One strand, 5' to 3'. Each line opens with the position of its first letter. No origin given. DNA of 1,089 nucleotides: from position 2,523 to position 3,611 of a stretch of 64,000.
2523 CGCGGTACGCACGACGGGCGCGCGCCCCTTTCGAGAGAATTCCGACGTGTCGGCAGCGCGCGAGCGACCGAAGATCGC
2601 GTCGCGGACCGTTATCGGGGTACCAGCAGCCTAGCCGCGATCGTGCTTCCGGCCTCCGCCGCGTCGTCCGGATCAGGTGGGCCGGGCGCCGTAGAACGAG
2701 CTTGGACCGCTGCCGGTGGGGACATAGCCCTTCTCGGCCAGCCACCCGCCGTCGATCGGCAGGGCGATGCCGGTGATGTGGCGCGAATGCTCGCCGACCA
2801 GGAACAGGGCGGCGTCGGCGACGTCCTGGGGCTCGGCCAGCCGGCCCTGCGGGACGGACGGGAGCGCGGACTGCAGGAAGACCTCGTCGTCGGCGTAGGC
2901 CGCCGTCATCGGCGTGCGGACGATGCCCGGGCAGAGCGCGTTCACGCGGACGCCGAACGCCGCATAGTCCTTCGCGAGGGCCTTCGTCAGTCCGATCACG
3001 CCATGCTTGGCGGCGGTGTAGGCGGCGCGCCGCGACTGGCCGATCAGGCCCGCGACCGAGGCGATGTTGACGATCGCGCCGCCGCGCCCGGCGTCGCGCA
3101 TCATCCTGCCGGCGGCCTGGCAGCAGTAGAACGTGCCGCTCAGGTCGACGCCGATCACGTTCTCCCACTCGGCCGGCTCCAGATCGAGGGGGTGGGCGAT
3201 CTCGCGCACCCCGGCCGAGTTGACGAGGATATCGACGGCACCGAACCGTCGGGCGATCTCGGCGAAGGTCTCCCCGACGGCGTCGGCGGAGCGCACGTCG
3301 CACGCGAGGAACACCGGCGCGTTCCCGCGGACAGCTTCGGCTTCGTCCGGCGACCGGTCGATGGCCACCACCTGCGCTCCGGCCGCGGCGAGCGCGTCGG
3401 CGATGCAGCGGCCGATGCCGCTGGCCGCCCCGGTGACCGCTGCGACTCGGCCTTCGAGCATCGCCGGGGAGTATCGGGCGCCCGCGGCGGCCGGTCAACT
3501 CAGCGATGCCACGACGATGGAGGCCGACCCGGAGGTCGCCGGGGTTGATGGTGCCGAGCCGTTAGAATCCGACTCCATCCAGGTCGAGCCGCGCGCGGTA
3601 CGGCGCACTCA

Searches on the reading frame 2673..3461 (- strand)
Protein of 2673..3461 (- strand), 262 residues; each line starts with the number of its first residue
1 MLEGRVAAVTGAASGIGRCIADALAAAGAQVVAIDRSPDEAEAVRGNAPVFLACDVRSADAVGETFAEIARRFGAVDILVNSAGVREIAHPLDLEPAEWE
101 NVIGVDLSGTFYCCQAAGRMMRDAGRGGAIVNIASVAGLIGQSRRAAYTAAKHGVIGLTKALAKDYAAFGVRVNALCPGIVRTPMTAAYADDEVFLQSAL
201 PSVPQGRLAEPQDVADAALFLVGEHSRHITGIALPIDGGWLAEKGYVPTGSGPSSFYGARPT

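Call 32: list_cluster_members(proteins=[window:2673-3461:-, window:5250-5714:-, window:5250-5735:-, window:33425-34585:+, window:60868-61620:-, window:29013-30053:+, window:51142-52449:+, window:42816-44861:+, window:30063-31007:+, window:34620-35567:-])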
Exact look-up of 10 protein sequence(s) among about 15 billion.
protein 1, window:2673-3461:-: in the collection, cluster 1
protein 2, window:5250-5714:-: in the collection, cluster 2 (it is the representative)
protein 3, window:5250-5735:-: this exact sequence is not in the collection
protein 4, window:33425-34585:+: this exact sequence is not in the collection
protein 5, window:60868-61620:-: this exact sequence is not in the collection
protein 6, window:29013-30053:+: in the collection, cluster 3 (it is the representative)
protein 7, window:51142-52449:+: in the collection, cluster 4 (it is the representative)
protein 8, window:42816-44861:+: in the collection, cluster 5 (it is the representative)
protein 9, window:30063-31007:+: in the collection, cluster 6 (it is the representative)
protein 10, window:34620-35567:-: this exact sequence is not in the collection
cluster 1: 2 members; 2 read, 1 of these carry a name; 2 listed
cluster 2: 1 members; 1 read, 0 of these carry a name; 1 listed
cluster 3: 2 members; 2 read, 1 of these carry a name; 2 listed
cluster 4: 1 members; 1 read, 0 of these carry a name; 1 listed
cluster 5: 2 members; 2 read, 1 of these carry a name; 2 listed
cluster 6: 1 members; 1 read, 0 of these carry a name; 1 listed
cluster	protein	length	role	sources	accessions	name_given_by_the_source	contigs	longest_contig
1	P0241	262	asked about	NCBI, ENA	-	-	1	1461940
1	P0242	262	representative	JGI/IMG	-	NAD(P)-dependent dehydrogenase (short-subunit alcohol dehydrogenase family)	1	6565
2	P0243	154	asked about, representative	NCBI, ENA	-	-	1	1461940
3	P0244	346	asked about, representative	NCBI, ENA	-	-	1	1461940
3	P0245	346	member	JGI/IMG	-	agmatine deiminase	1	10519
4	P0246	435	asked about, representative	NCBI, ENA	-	-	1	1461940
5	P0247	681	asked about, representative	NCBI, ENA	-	-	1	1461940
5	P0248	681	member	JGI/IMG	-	acyl-CoA synthetase (NDP forming)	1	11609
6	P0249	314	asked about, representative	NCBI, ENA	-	-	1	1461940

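Call 33: find_encoding_contigs(protein=P0242, flank=10000, max_places=4)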
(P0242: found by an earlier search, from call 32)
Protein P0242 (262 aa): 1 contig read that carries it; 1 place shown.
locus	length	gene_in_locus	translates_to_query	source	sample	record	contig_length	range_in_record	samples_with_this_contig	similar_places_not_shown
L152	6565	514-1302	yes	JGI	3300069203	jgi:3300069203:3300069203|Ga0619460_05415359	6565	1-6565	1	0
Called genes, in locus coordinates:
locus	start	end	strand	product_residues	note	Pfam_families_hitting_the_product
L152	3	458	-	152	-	?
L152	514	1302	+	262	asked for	PF00106:adh_short, PF01370:Epimerase (weak), PF08659:KR, PF13561:adh_short_C2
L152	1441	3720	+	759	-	PF00534:Glycos_transf_1, PF13692:Glyco_trans_1_4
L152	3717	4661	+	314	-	PF04041:Glyco_hydro_130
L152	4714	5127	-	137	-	PF07100:ASRT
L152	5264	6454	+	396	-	PF12768:Rax2 (faint)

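Call 47: find_encoding_contigs(protein=P0244, flank=1000, max_places=5)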
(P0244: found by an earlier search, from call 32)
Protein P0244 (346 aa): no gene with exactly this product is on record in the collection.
